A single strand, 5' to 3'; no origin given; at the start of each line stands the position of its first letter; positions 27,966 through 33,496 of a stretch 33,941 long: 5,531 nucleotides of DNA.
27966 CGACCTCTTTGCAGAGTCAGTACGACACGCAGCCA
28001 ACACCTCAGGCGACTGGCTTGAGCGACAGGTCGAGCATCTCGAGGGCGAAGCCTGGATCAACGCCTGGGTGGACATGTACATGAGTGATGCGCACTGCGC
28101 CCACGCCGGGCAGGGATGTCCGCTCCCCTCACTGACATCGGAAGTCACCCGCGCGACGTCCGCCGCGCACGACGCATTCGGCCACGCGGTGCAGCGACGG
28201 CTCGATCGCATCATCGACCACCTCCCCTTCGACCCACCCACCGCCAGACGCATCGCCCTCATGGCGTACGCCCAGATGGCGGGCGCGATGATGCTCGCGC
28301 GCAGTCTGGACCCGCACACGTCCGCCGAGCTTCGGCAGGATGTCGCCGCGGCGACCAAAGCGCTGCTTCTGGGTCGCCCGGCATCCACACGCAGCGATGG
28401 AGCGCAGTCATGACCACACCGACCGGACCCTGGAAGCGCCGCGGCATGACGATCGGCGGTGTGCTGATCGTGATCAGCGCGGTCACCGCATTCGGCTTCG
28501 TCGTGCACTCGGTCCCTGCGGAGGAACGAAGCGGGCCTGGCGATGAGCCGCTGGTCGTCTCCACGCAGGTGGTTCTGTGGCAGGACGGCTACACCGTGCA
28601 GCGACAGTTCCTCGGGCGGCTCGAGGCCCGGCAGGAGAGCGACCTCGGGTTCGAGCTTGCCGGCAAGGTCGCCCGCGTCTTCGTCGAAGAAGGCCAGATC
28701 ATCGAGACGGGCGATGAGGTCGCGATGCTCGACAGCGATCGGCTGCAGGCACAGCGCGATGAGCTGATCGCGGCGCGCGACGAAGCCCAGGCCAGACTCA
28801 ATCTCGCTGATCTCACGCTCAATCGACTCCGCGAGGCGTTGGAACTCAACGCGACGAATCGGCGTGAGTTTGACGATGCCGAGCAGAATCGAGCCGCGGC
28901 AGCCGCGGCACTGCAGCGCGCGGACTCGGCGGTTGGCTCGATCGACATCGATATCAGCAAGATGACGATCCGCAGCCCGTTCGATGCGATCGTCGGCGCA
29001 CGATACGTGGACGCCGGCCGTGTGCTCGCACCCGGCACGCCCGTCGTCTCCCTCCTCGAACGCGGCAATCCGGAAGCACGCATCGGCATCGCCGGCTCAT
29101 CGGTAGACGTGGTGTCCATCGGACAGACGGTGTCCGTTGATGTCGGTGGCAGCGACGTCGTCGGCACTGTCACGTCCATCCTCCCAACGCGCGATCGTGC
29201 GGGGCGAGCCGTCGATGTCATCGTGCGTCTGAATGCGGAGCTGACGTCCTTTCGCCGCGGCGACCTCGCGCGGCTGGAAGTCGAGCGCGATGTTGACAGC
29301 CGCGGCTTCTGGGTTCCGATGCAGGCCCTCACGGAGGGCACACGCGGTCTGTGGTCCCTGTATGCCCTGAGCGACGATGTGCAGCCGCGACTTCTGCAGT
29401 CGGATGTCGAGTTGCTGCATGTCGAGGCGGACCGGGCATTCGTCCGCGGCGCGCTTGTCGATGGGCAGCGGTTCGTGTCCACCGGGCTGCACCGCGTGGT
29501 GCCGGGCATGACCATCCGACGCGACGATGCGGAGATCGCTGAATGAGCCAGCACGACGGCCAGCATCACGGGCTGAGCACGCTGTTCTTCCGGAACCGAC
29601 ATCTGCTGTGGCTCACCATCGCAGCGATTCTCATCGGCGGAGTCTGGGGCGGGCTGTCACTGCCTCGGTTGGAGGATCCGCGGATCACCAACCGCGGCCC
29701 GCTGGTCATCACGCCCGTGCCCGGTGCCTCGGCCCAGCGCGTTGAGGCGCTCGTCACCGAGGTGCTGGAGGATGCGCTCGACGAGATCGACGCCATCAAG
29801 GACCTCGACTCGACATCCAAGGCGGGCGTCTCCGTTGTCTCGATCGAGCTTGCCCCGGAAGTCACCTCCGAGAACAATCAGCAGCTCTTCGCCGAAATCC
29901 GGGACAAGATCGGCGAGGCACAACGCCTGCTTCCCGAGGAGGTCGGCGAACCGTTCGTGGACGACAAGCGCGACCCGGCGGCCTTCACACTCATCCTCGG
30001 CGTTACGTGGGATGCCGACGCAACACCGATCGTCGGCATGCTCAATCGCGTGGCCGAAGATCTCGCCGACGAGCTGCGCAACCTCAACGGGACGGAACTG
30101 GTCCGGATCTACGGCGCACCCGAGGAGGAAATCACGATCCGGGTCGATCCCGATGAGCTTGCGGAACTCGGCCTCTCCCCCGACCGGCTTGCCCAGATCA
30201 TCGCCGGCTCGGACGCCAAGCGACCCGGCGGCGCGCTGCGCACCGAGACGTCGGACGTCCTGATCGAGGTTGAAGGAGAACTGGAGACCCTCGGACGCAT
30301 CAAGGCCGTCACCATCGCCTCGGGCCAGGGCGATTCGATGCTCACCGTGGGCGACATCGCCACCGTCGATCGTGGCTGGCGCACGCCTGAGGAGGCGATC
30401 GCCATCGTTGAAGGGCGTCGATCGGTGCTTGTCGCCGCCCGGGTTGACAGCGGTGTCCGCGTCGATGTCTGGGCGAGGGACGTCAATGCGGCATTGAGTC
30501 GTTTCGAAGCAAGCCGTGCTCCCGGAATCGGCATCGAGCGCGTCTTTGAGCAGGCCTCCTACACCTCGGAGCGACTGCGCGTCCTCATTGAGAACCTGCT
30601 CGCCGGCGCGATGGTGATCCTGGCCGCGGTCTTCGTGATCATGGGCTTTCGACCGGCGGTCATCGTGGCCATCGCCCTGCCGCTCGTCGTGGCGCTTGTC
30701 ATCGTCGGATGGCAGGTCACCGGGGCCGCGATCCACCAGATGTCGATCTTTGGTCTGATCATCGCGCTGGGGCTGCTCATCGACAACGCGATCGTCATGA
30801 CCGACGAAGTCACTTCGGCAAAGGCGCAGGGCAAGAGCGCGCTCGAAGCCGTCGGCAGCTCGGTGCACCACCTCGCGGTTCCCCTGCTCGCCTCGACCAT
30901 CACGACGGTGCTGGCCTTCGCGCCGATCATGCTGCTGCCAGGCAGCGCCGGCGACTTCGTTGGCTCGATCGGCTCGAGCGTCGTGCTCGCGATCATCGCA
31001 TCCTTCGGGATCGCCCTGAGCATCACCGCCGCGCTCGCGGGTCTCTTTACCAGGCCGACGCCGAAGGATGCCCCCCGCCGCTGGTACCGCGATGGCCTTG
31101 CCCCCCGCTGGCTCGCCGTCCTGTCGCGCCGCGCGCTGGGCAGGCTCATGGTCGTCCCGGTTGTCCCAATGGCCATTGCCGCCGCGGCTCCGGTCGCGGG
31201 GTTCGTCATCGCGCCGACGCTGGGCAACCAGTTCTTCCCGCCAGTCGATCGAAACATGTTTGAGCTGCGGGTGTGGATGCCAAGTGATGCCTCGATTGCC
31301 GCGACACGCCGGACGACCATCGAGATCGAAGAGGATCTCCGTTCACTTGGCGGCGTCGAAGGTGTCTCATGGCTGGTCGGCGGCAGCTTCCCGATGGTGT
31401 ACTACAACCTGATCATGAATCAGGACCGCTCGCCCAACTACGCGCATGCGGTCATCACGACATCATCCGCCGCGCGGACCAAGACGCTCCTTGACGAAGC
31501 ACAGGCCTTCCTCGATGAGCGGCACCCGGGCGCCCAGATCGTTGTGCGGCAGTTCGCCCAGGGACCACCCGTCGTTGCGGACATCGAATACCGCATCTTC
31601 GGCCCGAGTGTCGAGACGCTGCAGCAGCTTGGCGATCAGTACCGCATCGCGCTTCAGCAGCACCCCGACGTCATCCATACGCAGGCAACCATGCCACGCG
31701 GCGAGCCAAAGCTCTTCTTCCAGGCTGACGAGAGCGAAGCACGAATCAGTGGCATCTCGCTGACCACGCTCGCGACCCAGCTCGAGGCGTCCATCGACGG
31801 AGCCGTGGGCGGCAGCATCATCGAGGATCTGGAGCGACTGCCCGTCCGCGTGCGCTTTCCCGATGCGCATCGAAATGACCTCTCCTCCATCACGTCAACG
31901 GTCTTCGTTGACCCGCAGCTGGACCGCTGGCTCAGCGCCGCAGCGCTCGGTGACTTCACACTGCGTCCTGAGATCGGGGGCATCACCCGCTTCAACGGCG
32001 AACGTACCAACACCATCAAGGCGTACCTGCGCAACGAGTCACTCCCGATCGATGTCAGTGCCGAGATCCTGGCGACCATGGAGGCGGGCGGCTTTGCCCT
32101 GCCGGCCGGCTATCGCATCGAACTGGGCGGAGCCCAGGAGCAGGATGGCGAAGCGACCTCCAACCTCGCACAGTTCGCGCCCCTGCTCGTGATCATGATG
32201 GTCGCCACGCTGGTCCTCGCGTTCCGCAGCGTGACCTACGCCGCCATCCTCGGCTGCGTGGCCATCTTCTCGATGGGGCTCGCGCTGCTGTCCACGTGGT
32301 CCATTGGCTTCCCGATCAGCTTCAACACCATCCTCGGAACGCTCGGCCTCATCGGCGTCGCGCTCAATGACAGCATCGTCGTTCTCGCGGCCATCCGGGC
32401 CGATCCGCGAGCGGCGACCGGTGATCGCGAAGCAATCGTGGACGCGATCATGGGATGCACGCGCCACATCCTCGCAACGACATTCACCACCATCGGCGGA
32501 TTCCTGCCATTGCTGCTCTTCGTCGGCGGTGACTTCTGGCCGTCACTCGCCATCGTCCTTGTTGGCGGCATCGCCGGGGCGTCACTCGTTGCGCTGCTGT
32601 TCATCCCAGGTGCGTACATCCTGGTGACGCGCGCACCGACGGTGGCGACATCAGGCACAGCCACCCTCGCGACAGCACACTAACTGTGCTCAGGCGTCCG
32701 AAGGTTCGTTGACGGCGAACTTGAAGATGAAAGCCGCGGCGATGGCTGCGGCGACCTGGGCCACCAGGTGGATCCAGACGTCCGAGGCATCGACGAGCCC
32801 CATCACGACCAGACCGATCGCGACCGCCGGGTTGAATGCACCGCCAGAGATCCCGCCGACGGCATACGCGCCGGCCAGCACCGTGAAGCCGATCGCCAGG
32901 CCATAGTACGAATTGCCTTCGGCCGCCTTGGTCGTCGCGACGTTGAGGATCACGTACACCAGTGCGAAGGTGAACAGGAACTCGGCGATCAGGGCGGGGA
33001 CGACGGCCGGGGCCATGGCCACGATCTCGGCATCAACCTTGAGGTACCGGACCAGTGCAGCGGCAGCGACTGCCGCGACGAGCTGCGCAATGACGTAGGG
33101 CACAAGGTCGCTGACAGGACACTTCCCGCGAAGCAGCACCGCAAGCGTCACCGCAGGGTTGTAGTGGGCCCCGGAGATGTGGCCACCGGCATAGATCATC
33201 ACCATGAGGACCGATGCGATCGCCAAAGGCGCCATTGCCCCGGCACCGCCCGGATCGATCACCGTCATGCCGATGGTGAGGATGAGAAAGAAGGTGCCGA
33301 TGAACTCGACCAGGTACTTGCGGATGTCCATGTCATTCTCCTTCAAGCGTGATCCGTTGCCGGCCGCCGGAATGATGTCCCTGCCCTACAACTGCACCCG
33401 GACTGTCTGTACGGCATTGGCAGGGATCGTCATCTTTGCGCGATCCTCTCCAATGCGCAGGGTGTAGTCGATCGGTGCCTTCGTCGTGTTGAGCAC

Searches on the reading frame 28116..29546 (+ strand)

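Call 33: search_protein_families(library=pfam, proteins=[window:28116-29546:+], max_evalue=0.001)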
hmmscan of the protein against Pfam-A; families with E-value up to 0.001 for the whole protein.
window:28116-29546:+ (476 aa): 3 families
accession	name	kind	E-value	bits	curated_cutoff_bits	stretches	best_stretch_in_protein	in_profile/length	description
PF13437.12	HlyD_3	-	3e-12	47.6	22.2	1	284-375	1-96/106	HlyD family secretion protein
PF16576.10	HlyD_D23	-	2.3e-09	37.3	30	1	172-377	17-206/214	Barrel-sandwich domain of CusB or HlyD membrane-fusion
PF13533.13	Biotin_lipoyl_2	-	0.00038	20.7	29.8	0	182-200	8-26/32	Biotin-lipoyl like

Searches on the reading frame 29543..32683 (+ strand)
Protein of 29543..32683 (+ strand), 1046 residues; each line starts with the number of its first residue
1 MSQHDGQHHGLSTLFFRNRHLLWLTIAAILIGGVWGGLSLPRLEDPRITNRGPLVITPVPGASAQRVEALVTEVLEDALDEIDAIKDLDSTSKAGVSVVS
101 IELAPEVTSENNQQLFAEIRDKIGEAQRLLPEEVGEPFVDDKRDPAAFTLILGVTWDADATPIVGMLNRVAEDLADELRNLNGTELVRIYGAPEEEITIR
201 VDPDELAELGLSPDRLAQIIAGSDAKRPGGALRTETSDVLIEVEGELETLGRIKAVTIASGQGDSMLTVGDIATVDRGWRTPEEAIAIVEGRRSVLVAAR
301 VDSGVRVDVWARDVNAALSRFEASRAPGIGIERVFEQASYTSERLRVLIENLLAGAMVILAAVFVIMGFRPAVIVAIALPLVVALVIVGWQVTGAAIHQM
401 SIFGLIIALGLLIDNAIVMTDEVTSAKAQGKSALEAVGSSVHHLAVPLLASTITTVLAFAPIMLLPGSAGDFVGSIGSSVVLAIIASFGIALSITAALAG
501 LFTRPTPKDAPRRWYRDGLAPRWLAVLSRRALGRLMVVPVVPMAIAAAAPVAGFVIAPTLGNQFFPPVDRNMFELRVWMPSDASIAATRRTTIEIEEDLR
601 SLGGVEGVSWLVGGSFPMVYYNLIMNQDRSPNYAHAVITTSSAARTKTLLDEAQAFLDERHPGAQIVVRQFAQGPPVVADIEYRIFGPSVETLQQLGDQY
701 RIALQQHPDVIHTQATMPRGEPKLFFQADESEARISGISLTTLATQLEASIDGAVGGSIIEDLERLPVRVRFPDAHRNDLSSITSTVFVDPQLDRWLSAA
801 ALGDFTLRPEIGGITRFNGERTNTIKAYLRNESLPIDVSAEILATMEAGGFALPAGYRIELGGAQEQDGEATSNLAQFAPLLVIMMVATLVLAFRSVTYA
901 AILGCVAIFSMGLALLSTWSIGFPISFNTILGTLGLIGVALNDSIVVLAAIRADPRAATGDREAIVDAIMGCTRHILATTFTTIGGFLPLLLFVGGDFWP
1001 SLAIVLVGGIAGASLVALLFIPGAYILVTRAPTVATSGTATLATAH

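Call 33: search_protein_families(library=pfam, proteins=[window:29543-32683:+], max_evalue=0.001)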
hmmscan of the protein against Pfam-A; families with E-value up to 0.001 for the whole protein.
window:29543-32683:+ (1046 aa): 2 families
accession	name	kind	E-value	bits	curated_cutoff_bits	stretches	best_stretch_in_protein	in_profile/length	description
PF00873.25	ACR_tran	-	2.5e-123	413.3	28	1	12-1028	2-1020/1021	AcrB/AcrD/AcrF family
PF02355.23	SecD_SecF_C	-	5.6e-05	23.1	20.5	1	883-1011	41-169/189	Protein export membrane protein SecD/SecF, C-terminal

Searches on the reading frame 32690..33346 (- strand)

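Call 33: search_protein_families(library=pfam, proteins=[window:32690-33346:-], max_evalue=0.001)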
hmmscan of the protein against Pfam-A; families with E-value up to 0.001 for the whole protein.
window:32690-33346:- (218 aa): 1 family
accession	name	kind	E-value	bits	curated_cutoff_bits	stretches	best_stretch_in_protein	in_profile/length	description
PF00230.25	MIP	-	7.4e-34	117.9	25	2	8-159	8-174/222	Major intrinsic protein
